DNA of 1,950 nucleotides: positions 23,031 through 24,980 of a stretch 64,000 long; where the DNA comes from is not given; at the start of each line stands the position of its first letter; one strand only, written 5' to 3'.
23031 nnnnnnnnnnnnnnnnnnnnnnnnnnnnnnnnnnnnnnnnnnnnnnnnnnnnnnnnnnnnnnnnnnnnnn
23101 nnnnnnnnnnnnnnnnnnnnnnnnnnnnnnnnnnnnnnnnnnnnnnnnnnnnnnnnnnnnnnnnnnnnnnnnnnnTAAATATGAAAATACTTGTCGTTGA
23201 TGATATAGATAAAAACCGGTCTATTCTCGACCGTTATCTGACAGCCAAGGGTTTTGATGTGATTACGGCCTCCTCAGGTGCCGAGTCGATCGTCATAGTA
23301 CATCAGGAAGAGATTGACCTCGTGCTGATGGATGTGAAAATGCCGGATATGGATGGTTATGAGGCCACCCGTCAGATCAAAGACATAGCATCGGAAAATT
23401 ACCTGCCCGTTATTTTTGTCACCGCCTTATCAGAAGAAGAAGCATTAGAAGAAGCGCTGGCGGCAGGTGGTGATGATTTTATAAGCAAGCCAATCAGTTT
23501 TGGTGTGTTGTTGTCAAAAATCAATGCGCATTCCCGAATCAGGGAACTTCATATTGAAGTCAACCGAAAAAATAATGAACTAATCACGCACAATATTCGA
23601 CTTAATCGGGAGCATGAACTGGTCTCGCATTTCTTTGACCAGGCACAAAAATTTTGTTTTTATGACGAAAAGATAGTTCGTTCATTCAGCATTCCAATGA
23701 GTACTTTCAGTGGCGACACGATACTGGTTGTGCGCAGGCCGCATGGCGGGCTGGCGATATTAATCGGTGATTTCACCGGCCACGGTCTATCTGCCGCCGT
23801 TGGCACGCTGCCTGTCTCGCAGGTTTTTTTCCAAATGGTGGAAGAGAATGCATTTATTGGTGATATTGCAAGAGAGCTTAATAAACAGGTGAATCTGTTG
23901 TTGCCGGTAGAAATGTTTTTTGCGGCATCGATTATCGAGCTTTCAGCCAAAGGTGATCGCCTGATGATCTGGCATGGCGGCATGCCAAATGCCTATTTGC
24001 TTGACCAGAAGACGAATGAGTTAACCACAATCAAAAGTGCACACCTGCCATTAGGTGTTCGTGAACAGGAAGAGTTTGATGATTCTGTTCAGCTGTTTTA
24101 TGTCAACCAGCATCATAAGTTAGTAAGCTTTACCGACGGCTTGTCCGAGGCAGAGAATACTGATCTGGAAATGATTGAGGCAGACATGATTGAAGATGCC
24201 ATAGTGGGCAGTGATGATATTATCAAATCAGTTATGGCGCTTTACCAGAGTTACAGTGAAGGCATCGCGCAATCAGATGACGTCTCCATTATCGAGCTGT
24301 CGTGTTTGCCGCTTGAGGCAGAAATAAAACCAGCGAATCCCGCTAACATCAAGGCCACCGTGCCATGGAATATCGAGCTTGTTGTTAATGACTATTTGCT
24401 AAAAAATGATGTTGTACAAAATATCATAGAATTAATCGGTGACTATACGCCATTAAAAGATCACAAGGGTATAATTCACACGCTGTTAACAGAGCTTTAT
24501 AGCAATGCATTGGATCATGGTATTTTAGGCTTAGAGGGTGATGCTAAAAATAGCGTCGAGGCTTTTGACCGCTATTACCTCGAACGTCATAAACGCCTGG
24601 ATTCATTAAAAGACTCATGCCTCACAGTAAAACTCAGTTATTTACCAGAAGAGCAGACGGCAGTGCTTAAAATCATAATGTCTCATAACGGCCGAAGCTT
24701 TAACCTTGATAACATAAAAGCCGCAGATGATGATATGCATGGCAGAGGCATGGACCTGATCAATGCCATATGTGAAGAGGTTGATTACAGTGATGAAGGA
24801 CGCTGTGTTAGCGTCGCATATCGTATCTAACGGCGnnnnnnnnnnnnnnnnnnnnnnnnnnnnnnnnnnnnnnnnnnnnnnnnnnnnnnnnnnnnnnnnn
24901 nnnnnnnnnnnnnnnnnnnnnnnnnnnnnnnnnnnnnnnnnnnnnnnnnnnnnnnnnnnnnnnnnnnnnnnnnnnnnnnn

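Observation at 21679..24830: MCP - STAS - REC/PP2C/anti-sigma-kinase gene trio (HsbR/HsbA-like partner-switching module wired to a chemoreceptor)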

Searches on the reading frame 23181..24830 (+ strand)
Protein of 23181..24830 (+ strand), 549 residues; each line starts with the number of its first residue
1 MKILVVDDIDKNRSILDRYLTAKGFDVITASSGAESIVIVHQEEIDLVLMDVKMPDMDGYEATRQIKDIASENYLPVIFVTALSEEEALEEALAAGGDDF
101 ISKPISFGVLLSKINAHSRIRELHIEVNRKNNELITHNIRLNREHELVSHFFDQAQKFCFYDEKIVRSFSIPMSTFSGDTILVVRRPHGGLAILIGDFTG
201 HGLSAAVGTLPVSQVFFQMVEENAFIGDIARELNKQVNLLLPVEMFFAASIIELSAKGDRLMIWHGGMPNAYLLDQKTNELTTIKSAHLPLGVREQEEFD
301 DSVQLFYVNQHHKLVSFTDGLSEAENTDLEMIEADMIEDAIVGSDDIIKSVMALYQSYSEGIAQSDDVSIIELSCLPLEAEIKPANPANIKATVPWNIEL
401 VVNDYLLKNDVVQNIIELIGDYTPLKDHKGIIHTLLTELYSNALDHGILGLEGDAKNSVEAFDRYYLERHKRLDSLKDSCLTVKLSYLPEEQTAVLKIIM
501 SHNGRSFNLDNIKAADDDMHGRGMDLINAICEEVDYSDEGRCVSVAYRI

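Call 3: search_protein_families(library=pfam, proteins=[window:23181-24830:+], max_evalue=0.01)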
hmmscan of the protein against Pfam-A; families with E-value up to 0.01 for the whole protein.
window:23181-24830:+ (549 aa): 3 families
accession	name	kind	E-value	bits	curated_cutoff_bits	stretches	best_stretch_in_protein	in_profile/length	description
PF07228.17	SpoIIE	-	2.6e-28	99.7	25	1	188-373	2-189/192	Stage II sporulation protein E (SpoIIE)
PF00072.30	Response_reg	-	5.4e-28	97.8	30.2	1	3-114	1-110/111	Response regulator receiver domain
PF13581.12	HATPase_c_2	-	0.0022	18.5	27.4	1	496-545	67-125/127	Histidine kinase-like ATPase domain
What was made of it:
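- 23187..23522 (+): Receiver domain; acceptor Asp51 (codon 23331-23333), with D7, D8 and K103. Pfam Response_reg E 5.4e-28 (call 3).
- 23742..24299 (+): PP2C/SpoIIE phosphatase domain with intact conserved Asp residues (D179 upstream of the Pfam hit, D197-FTGHG, D319-G, D366-D367). Pfam SpoIIE E 2.6e-28 (call 3).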

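Call 4: search_protein_families(library=ncbifam, proteins=[window:23181-24830:+], max_evalue=0.01)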
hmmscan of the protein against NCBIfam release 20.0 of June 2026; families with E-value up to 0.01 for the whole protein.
window:23181-24830:+ (549 aa): 102 families (the best 25 are shown)
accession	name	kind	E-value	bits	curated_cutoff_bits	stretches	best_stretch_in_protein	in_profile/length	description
NF007135.0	PRK09581.1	equivalog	6.1e-36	124.2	474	1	2-138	4-140/457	PleD family two-component system response regulator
NF011874.0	PRK15347.1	equivalog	5.6e-24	84.2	852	1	1-120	691-812/921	two component system sensor kinase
NF008099.0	PRK10841.1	equivalog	1.3e-23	82.7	920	1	1-118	825-940/949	two-component system sensor histidine kinase RcsC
NF053854.1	RespRegPhoBBctds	equivalog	8.5e-23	80.9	270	1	3-148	1-147/225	two-component system response regulator PhoB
NF047654.1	DiguCycDgcRLepto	equivalog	2.3e-22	79.3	500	1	2-128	4-130/295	diguanylate cyclase DgcR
NF008318.0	PRK11107.1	equivalog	8.7e-22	77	890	1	1-137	668-804/920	two-component sensor histidine kinase BarA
NF033120.0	vanR_FM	exception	1e-21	77.7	460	1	2-139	5-140/231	vancomycin resistance response regulator transcription factor, VanR-F/VanR-M family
TIGR02154.1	PhoB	equivalog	1.1e-21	77.3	296.2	1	2-147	4-145/226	phosphate regulon transcriptional regulator PhoB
NF045944.1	ResRegRpaBCyano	equivalog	1.7e-21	76.7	330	1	4-127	1-122/229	response regulator transcription factor RpaB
NF012227.0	AdeR_RR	equivalog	1.9e-21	76.7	340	1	2-149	13-155/239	efflux system response regulator transcription factor AdeR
NF051850.1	RespRegRprY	equivalog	2.3e-20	73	370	1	1-119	5-121/234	response regulator transcription factor RprY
NF007005.1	PRK09468.1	equivalog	1.3e-19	70.6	331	1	2-123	5-124/237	osmolarity response regulator transcription factor OmpR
NF008469.0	PRK11361.1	equivalog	2e-19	69.6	714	1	2-133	6-135/461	acetoacetate metabolism transcriptional regulator AtoC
NF040689.1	MtrAB_MtrA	equivalog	4.3e-19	68.7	300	1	3-145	1-135/219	MtrAB system response regulator MtrA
NF040534.1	resp_reg_YycF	equivalog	8.3e-19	67.8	340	1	2-145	2-144/231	response regulator YycF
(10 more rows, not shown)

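Call 9: find_homologous_proteins(query=window:23181-24830:+)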
Query window:23181-24830:+ (549 aa): 3203 proteins with E <= 0.001 among 8000 candidates; the best 120 are listed.
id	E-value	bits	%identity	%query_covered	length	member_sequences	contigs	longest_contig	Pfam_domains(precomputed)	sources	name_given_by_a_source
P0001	0.0e+0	1213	100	100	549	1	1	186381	PF00072.31,PF07228.18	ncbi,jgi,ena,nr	ncbi:MAG: fused response regulator/phosphatase [Gammaproteobacteria bacterium]|nr:fused response reg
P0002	3.3e-293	991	80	100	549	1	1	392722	PF00072.31,PF07228.18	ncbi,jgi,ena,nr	ncbi:MAG: fused response regulator/phosphatase [Gammaproteobacteria bacterium]|nr:fused response reg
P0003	1.0e-239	815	65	100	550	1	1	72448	PF00072.31,PF07228.18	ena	-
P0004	3.2e-239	813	65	100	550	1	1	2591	PF00072.31,PF07228.18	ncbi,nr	ncbi:MAG: response regulator [Gammaproteobacteria bacterium]|nr:response regulator [Gammaproteobacte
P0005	6.6e-237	805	65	100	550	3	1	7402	PF00072.31,PF07228.18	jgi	-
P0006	1.3e-230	785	64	100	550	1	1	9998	PF00072.31,PF07228.18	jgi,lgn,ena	-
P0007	2.4e-229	780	62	100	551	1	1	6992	PF00072.31,PF07228.18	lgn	-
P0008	7.9e-229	779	63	100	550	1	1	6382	PF00072.31,PF07228.18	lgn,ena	-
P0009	3.8e-223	760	60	100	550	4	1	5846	PF00072.31,PF07228.18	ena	-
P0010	3.4e-222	757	60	99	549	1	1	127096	PF00072.31,PF07228.18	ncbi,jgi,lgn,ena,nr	ncbi:MAG: response regulator [Gammaproteobacteria bacterium]|nr:response regulator [Gammaproteobacte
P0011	1.2e-218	745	60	100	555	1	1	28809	PF00072.31,PF07228.18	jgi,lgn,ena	-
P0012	1.3e-218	745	60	99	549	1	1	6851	PF00072.31,PF07228.18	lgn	-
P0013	1.3e-217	742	62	100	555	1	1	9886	PF00072.31,PF07228.18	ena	-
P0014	1.4e-217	742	61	100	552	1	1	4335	PF00072.31,PF07228.18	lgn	-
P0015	3.8e-217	740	59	100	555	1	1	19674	PF00072.31,PF07228.18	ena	-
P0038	9.8e-135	468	42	100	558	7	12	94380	PF00072.31,PF07228.18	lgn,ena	-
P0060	1.0e-127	445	40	100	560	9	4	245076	PF13581.13,PF00072.31,PF07228.18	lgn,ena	-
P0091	1.1e-122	428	40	100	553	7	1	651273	PF13581.13,PF00072.31,PF07228.18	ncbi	-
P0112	1.0e-120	422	39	100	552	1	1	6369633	PF13581.13,PF02518.32,PF00072.31,PF07228.18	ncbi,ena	-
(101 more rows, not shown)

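Call 13: find_encoding_contigs(protein=P0002, flank=10000, max_places=2)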
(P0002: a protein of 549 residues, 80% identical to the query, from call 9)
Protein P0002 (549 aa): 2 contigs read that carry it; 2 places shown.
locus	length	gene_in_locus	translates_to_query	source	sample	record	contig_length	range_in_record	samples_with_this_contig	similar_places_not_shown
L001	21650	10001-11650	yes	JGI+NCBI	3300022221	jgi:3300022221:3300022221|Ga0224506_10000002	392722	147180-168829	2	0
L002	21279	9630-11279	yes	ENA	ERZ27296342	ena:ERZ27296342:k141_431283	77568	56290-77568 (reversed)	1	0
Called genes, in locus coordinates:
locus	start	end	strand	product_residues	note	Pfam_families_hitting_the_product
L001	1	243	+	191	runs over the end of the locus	PF04442:CtaG_Cox11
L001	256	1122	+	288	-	PF00510:COX3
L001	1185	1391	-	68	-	PF11137:DUF2909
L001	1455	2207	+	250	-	PF02104:SURF1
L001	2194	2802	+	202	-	PF26971:TM-like_Thioredoxin-like_C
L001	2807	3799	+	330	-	PF02628:COX15-CtaA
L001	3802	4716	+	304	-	PF01040:UbiA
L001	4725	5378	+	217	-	PF02630:SCO1-SenC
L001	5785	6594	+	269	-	PF09955:DUF2189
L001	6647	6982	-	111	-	PF00355:Rieske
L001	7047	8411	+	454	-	PF02646:RmuC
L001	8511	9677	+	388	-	PF00015:MCPsignal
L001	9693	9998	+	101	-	PF13466:STAS_2, PF01740:STAS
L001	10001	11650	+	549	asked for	PF00072:Response_reg, PF07228:SpoIIE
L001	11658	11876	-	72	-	PF11174:DUF2970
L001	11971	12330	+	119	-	-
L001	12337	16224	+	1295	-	PF00270:DEAD, PF00271:Helicase_C, PF21010:HA2_C, PF07717:OB_NTP_bind, PF11898:DUF3418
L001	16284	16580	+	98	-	-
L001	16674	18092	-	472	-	PF18914:DUF5666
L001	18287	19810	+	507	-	PF00916:Sulfate_transp, PF01740:STAS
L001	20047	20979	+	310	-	PF02645:DegV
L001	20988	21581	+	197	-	PF01841:Transglut_core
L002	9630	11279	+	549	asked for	PF00072:Response_reg, PF07228:SpoIIE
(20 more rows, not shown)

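Call 14: find_encoding_contigs(protein=P0003, flank=10000, max_places=1)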
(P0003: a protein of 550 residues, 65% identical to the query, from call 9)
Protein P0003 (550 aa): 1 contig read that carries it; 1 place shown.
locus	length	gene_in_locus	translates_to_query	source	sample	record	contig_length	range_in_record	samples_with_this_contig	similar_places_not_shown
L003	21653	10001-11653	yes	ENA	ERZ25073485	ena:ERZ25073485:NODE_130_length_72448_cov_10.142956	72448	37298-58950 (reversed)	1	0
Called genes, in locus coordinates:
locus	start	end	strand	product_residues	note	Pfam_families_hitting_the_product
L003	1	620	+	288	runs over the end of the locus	PF00510:COX3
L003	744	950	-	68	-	PF11137:DUF2909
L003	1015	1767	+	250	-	PF02104:SURF1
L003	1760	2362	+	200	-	PF02630:SCO1-SenC (weak), PF26971:TM-like_Thioredoxin-like_C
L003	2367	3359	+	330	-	PF02628:COX15-CtaA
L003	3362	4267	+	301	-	PF01040:UbiA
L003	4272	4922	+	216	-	PF02630:SCO1-SenC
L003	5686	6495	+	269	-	PF09955:DUF2189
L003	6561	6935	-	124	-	PF00355:Rieske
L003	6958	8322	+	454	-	PF02646:RmuC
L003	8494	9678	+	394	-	PF00015:MCPsignal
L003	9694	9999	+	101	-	PF01740:STAS, PF13466:STAS_2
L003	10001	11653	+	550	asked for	PF00072:Response_reg, PF07228:SpoIIE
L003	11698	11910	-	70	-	PF11174:DUF2970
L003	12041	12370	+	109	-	-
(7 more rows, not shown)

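Call 15: find_encoding_contigs(protein=P0010, flank=10000, max_places=1)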
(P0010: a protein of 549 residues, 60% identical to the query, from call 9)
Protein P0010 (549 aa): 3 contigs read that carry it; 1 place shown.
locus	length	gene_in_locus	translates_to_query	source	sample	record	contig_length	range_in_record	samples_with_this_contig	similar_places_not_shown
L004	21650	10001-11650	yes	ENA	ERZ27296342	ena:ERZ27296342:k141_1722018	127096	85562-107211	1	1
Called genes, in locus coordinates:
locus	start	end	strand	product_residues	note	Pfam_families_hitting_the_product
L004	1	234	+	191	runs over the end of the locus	PF04442:CtaG_Cox11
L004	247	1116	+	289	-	PF00510:COX3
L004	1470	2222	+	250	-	PF02104:SURF1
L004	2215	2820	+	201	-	PF26971:TM-like_Thioredoxin-like_C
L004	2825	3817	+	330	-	PF02628:COX15-CtaA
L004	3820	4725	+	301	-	PF01040:UbiA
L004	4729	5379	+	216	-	PF02630:SCO1-SenC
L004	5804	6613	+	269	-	PF09955:DUF2189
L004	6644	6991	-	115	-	PF00355:Rieske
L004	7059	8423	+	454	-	PF02646:RmuC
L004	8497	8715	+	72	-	-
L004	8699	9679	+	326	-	PF00015:MCPsignal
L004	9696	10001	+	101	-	PF13466:STAS_2, PF01740:STAS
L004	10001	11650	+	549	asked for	PF00072:Response_reg, PF07228:SpoIIE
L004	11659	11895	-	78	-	PF11174:DUF2970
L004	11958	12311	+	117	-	-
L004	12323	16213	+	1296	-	PF00270:DEAD, PF13401:AAA_22 (faint), PF00271:Helicase_C, PF21010:HA2_C, PF07717:OB_NTP_bind, PF11898:DUF3418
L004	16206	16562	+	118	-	-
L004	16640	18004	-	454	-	PF18914:DUF5666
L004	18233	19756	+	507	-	PF00916:Sulfate_transp, PF01740:STAS (weak)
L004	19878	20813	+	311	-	PF02645:DegV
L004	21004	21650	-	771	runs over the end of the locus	PF00912:Transgly, PF00905:Transpeptidase, PF06832:BiPBP_C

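Call 16: find_encoding_contigs(protein=P0038, flank=10000, max_places=1)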
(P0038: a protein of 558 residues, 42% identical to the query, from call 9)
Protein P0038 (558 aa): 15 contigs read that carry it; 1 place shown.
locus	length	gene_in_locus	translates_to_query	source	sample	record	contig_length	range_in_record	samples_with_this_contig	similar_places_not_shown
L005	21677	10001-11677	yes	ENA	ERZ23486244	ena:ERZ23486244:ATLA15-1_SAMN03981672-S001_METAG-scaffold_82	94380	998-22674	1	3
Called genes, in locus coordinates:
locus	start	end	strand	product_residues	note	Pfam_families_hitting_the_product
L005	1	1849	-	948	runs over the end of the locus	?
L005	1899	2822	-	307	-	PF12974:Phosphonate-bd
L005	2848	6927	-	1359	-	PF08447:PAS_3, PF08447:PAS_3, PF00989:PAS, PF08447:PAS_3, PF08448:PAS_4, PF13426:PAS_9, PF00989:PAS, PF08448:PAS_4, +10 more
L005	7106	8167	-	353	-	PF00072:Response_reg, PF13487:HD_5, PF01966:HD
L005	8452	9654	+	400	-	PF00015:MCPsignal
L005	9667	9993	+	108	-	PF01740:STAS, PF13466:STAS_2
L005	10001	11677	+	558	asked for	PF00072:Response_reg, PF07228:SpoIIE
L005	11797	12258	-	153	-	PF03168:LEA_2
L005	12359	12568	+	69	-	-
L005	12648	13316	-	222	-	PF13650:Asp_protease_2, PF13975:gag-asp_proteas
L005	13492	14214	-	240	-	PF02798:GST_N, PF13409:GST_N_2, PF13417:GST_N_3, PF00043:GST_C, PF13410:GST_C_2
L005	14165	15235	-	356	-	PF13899:Thioredoxin_7 (weak), PF08534:Redoxin (faint), PF13098:Thioredoxin_2, PF13728:TraF (faint), PF13905:Thioredoxin_8 (faint), PF13098:Thioredoxin_2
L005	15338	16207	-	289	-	PF00294:PfkB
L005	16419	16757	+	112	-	PF00581:Rhodanese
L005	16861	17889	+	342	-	PF04143:Sulf_transp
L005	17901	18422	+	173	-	PF13759:2OG-FeII_Oxy_5 (faint)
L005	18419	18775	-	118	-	PF04828:GFA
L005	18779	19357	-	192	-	PF03352:Adenine_glyco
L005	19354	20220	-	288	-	PF02129:Peptidase_S15 (faint), PF00561:Abhydrolase_1, PF12146:Hydrolase_4, PF12697:Abhydrolase_6, PF08386:Abhydrolase_4 (faint)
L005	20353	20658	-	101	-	PF13442:Cytochrome_CBB3 (weak), PF00034:Cytochrom_C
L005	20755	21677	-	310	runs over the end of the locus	PF04168:Alpha-E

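Call 17: find_encoding_contigs(protein=P0112, flank=10000, max_places=1)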
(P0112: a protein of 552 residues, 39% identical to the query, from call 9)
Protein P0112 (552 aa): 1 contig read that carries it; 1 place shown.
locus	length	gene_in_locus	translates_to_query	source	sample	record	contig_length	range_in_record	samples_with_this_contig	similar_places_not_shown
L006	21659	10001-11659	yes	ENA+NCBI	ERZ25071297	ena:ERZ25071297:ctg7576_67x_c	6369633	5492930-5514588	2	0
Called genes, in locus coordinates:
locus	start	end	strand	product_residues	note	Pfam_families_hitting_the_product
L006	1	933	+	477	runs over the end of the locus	PF01694:Rhomboid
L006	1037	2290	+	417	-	PF02771:Acyl-CoA_dh_N (faint), PF02770:Acyl-CoA_dh_M, PF00441:Acyl-CoA_dh_1, PF08028:Acyl-CoA_dh_2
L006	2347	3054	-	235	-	PF25182:NonGDSL, PF00657:Lipase_GDSL, PF13472:Lipase_GDSL_2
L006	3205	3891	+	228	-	PF00005:ABC_tran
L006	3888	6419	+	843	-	PF02687:FtsX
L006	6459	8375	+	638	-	PF00005:ABC_tran, PF02463:SMC_N (faint), PF03193:RsgA_GTPase (faint), PF13191:AAA_16 (faint), PF13555:AAA_29 (faint), PF12848:ABC_tran_Xtn, PF00005:ABC_tran, PF16326:ABC_tran_CTD, +8 more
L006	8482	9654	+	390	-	PF00015:MCPsignal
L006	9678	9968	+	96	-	PF01740:STAS, PF13466:STAS_2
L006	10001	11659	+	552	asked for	PF00072:Response_reg, PF07228:SpoIIE, PF02518:HATPase_c (faint), PF13581:HATPase_c_2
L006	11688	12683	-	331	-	PF12625:Arabinose_bd, PF12833:HTH_18, PF00165:HTH_AraC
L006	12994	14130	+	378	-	PF02771:Acyl-CoA_dh_N, PF02770:Acyl-CoA_dh_M, PF00441:Acyl-CoA_dh_1, PF22924:ACOX_C_alpha1 (faint), PF08028:Acyl-CoA_dh_2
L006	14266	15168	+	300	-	PF00106:adh_short, PF08659:KR, PF13561:adh_short_C2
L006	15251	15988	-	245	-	-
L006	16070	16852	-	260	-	PF13622:4HBT_3, PF20789:4HBT_3C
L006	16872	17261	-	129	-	PF04247:SirB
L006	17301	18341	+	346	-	PF10974:DUF2804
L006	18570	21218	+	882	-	PF07696:7TMR-DISMED2, PF07695:7TMR-DISM_7TM, PF00990:GGDEF, PF00563:EAL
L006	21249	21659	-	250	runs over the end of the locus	-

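Call 18: find_encoding_contigs(protein=P0091, flank=10000, max_places=1)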
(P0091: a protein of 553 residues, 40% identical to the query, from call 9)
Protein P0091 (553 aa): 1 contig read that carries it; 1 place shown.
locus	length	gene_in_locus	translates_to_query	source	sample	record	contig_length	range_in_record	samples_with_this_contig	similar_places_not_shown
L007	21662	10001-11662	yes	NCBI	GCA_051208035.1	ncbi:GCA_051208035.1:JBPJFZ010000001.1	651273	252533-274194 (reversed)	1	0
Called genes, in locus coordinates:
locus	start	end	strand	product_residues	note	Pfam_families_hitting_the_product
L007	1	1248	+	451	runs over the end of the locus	-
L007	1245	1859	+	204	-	-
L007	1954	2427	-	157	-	PF05130:FlgN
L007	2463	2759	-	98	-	PF04316:FlgM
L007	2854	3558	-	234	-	PF17656:ChapFlgA_N, PF08666:SAF, PF13144:ChapFlgA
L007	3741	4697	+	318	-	PF01584:CheW, PF00072:Response_reg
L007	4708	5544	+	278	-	PF03705:CheR_N, PF01739:CheR, PF13847:Methyltransf_31 (faint), PF08241:Methyltransf_11 (weak), PF13649:Methyltransf_25 (faint), PF08242:Methyltransf_12 (weak)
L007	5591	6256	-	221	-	PF08239:SH3_3 (faint)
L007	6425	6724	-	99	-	PF03795:YCII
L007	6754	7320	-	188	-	PF04279:IspA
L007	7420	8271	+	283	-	PF02811:PHP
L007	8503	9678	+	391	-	PF00015:MCPsignal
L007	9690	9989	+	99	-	PF01740:STAS, PF13466:STAS_2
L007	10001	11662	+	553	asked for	PF00072:Response_reg, PF07228:SpoIIE, PF13581:HATPase_c_2 (weak)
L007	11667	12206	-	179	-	PF03695:UPF0149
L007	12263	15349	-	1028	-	PF00575:S1, PF10150:RNase_E_G, PF20833:RNase_E_G_Thio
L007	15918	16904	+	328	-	PF01479:S4, PF00849:PseudoU_synth_2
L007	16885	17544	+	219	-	PF00702:Hydrolase, PF12710:HAD, PF13419:HAD_2, PF13242:Hydrolase_like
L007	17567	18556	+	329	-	PF01343:Peptidase_S49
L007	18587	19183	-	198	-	PF02545:Maf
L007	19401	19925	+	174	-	PF02620:YceD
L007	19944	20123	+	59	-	PF01783:Ribosomal_L32p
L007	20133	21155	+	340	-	PF02504:FA_synthesis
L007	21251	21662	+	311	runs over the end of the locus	PF00698:Acyl_transf_1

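Call 19: find_encoding_contigs(protein=P0060, flank=10000, max_places=1)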
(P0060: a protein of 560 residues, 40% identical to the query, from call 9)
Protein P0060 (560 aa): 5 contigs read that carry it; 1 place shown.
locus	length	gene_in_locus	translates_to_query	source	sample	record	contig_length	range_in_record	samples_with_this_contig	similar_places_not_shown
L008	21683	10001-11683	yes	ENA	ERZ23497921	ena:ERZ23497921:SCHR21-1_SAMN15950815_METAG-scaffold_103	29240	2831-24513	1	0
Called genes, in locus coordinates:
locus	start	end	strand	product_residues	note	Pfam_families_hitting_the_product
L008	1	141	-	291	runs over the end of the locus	PF13622:4HBT_3, PF20789:4HBT_3C, PF02551:Acyl_CoA_thio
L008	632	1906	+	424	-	PF00724:Oxidored_FMN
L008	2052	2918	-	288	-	PF02551:Acyl_CoA_thio (weak), PF13622:4HBT_3, PF20789:4HBT_3C, PF02551:Acyl_CoA_thio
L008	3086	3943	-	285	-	PF12146:Hydrolase_4, PF00561:Abhydrolase_1, PF12697:Abhydrolase_6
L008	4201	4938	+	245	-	PF07314:Lit (weak)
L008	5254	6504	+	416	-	PF00990:GGDEF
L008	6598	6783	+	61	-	-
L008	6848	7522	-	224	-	PF20408:Abhydrolase_11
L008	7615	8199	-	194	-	PF03695:UPF0149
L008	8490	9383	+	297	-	PF03279:Lip_A_acyltrans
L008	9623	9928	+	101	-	PF01740:STAS, PF13466:STAS_2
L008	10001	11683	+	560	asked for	PF00072:Response_reg, PF07228:SpoIIE, PF13581:HATPase_c_2 (weak)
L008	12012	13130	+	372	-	PF02771:Acyl-CoA_dh_N, PF02770:Acyl-CoA_dh_M, PF00441:Acyl-CoA_dh_1, PF08028:Acyl-CoA_dh_2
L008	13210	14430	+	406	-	PF02771:Acyl-CoA_dh_N (weak), PF02770:Acyl-CoA_dh_M, PF00441:Acyl-CoA_dh_1, PF08028:Acyl-CoA_dh_2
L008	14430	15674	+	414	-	PF02770:Acyl-CoA_dh_M, PF00441:Acyl-CoA_dh_1, PF08028:Acyl-CoA_dh_2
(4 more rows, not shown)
